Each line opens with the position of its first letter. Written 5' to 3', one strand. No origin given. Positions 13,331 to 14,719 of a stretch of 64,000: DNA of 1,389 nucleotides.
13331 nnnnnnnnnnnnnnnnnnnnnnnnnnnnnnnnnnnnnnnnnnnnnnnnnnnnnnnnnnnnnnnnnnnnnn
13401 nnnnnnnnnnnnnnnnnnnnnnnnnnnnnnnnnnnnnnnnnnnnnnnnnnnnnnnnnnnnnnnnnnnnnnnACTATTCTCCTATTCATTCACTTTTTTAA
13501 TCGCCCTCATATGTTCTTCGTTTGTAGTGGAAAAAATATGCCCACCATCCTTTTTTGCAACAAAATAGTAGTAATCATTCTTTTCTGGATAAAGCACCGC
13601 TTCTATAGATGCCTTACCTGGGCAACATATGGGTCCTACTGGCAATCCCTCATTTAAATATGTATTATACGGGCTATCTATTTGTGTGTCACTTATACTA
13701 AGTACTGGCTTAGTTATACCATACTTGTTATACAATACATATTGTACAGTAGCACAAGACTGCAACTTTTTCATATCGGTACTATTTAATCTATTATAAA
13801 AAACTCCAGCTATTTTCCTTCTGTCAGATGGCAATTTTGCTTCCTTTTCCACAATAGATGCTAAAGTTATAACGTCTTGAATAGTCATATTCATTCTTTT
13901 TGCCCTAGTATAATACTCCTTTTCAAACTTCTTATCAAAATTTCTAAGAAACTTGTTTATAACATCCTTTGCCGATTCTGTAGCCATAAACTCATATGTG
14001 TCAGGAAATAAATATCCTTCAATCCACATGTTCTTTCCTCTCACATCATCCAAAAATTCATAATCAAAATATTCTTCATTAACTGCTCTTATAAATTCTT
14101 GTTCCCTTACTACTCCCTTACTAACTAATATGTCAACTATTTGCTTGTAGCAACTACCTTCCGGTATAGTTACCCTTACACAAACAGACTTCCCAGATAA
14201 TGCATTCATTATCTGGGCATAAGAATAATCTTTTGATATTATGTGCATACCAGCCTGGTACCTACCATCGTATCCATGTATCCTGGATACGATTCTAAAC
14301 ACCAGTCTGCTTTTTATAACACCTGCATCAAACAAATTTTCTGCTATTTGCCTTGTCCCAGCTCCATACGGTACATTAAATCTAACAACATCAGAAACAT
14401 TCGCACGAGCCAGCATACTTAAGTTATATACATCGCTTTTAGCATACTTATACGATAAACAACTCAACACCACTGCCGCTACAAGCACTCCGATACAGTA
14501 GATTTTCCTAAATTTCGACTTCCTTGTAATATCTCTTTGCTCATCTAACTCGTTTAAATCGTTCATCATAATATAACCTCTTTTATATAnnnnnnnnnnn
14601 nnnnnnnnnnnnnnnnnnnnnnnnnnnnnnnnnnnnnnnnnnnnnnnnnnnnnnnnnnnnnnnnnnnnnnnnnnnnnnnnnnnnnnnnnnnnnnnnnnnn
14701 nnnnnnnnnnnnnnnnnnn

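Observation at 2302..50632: Ankyrin-repeat load of the whole window is extreme for a spore-forming Firmicute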

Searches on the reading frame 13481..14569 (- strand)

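Call 4: search_protein_families(library=pfam, proteins=[window:13481-14569:-], max_evalue=0.00001)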
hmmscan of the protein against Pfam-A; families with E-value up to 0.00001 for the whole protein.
window:13481-14569:- (362 aa): 1 family
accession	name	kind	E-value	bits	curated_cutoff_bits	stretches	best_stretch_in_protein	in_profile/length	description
PF02618.21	YceG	-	1.7e-87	293.9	32.4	1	64-359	1-275/275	YceG-like family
